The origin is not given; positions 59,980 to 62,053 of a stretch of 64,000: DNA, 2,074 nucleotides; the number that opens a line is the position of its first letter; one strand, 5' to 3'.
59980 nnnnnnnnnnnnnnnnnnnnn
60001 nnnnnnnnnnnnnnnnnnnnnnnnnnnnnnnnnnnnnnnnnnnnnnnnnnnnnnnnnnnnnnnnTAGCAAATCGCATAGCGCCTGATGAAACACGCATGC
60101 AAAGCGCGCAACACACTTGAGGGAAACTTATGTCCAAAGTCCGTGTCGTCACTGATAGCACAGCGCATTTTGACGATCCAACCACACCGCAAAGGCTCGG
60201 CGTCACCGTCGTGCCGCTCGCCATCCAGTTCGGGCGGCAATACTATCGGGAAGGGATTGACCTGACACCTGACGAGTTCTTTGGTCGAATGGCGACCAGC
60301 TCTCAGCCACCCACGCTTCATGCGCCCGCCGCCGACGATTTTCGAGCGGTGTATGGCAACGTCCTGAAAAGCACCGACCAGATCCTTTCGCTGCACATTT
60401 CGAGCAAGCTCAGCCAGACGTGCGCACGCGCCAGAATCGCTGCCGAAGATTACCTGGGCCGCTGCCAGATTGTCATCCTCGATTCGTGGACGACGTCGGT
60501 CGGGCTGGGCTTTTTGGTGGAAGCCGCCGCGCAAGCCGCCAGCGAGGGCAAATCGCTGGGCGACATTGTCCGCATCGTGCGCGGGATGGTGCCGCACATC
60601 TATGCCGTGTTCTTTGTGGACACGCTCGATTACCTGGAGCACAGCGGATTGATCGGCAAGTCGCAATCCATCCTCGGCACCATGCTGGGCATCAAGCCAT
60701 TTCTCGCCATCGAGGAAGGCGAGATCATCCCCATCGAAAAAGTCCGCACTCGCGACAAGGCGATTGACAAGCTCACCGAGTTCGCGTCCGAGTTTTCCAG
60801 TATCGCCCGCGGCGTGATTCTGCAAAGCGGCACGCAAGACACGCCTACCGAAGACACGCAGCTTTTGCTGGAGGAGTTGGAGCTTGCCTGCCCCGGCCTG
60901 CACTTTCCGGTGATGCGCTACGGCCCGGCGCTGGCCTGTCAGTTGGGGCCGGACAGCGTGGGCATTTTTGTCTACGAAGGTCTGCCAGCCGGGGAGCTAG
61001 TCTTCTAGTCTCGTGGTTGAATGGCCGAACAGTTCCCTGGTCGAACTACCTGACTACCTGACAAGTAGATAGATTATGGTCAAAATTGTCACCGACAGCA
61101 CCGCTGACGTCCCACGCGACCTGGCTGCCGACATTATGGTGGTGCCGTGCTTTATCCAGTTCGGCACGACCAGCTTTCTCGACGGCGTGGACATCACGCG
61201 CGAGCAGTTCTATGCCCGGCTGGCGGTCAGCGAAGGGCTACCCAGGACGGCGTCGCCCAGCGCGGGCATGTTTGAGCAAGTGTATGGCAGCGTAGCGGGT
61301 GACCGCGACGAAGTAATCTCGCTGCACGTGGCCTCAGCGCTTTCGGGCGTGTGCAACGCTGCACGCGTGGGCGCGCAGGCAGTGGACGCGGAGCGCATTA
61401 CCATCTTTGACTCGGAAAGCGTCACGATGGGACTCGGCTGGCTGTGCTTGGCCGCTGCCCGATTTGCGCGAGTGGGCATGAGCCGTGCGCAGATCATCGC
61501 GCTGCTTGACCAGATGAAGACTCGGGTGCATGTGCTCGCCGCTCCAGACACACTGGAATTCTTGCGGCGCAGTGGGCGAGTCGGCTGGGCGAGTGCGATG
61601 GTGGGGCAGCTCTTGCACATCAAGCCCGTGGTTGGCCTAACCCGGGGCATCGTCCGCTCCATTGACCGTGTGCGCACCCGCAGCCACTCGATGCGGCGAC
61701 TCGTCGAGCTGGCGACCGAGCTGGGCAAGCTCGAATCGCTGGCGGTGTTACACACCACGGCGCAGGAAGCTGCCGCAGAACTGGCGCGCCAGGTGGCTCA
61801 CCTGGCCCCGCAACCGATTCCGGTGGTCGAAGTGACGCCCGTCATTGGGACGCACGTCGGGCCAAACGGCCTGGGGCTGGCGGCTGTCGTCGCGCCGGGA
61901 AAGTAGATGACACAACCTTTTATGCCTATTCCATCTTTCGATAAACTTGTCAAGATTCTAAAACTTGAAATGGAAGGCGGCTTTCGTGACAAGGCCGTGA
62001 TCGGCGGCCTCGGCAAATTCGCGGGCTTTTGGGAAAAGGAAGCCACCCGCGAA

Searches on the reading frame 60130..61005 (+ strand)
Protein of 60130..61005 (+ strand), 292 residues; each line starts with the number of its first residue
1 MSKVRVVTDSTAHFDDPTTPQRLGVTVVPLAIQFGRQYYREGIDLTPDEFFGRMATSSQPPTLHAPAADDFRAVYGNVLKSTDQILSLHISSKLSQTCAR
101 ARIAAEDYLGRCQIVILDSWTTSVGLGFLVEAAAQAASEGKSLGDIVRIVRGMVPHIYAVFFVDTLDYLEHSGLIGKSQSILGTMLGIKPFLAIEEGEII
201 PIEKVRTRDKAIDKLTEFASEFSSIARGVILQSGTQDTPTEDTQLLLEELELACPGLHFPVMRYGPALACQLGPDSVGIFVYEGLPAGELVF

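Call 31: search_protein_families(library=pfam, proteins=[window:60130-61005:+], max_evalue=0.0001)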
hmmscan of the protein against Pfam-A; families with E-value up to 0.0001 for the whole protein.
window:60130-61005:+ (292 aa): 1 family
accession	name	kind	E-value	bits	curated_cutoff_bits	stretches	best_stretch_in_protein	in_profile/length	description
PF02645.21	DegV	-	4.6e-62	210.3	27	1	3-283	1-279/280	Uncharacterised protein, DegV family COG1307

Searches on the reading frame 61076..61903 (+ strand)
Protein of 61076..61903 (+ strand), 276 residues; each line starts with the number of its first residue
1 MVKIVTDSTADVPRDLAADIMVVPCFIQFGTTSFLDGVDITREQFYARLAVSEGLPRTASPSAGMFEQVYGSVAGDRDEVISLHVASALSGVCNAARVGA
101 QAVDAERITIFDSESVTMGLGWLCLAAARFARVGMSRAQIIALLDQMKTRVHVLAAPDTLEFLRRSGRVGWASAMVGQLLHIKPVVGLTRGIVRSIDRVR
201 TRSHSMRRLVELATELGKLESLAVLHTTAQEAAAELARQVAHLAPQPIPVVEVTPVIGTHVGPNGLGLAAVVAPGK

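Call 31: search_protein_families(library=pfam, proteins=[window:61076-61903:+], max_evalue=0.0001)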
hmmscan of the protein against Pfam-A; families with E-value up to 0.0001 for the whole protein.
window:61076-61903:+ (276 aa): 1 family
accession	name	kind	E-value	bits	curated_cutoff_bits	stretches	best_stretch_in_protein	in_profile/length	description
PF02645.21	DegV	-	9.6e-71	238.8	27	1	2-271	2-278/280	Uncharacterised protein, DegV family COG1307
